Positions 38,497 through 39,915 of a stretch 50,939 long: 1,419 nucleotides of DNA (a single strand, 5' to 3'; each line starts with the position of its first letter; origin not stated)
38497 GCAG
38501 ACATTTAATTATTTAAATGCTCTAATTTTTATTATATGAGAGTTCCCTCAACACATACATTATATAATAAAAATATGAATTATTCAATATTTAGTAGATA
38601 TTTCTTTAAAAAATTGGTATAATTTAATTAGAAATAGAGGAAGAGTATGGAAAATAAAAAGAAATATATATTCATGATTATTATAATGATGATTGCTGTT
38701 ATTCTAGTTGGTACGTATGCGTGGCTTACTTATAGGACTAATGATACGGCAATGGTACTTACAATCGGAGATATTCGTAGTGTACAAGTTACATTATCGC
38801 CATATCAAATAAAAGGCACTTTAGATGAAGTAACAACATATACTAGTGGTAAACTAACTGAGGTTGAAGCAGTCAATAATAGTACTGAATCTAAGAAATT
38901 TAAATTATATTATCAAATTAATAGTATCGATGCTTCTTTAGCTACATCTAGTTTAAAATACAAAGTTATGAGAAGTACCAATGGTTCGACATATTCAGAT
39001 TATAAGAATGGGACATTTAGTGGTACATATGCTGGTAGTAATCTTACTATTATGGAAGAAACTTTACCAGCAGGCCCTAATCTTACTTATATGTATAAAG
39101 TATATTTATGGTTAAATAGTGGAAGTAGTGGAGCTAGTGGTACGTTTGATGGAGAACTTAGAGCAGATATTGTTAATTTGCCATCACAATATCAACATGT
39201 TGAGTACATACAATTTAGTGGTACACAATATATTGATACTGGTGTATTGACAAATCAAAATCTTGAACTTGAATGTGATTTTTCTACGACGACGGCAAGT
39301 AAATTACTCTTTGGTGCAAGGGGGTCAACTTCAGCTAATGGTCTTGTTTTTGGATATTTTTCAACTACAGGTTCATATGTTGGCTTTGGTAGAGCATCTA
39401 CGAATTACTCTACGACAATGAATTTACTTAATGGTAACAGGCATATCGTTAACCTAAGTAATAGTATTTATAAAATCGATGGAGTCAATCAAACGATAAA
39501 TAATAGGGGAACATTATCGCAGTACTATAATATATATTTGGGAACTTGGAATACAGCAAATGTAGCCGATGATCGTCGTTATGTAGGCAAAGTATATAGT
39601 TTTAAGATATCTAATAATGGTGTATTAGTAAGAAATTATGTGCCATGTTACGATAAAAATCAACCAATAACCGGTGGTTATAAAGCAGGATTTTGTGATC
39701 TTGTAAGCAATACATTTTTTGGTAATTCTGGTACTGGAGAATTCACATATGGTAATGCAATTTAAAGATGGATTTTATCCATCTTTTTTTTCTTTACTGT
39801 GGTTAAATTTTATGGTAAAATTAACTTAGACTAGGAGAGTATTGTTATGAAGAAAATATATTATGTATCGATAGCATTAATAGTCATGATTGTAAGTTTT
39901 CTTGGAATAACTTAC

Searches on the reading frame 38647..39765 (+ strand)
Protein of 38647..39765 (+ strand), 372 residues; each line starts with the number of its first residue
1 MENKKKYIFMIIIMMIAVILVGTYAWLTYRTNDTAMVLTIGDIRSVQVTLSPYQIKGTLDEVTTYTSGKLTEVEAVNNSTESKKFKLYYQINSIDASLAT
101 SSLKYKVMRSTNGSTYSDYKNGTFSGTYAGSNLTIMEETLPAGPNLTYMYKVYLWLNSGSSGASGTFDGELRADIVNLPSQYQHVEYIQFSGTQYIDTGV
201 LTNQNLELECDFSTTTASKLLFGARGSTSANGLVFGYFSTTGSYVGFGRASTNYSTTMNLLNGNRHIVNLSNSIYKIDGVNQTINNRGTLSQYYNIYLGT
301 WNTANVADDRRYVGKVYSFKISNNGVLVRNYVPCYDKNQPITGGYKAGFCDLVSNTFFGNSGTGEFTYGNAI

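Call 23: search_protein_families(library=pfam, proteins=[window:38647-39765:+], max_evalue=0.001)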
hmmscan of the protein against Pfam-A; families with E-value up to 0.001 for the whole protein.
window:38647-39765:+ (372 aa): 0 families

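Call 78: find_homologous_proteins(query=window:38647-39762:+, max_evalue=1e-20)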
Query window:38647-39762:+ (372 aa): 84 proteins with E <= 1e-20 among 3771 candidates.
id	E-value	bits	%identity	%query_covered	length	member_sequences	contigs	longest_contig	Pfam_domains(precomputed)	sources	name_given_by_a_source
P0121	2.2e-148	512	100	64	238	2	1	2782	-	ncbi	-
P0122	1.6e-77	279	45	100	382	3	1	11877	-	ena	-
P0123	5.2e-77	277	43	97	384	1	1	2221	-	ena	-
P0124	1.1e-76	276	40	99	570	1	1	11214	-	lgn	-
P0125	2.0e-73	266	43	100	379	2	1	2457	-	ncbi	-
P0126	1.8e-71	259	44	99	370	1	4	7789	-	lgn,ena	-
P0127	3.6e-71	258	42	95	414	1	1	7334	-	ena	-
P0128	3.7e-71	258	42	99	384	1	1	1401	-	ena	-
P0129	2.2e-69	252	61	52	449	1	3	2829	PF09479.17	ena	-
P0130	6.5e-66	241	37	93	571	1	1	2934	-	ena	-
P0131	1.3e-62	230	58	44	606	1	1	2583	PF09479.17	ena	-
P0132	2.4e-62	229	52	60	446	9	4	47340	-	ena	-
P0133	1.1e-61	227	58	44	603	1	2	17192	PF09479.17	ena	-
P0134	2.7e-61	226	41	100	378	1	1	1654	-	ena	-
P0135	7.6e-61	224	58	44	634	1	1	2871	PF09479.17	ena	-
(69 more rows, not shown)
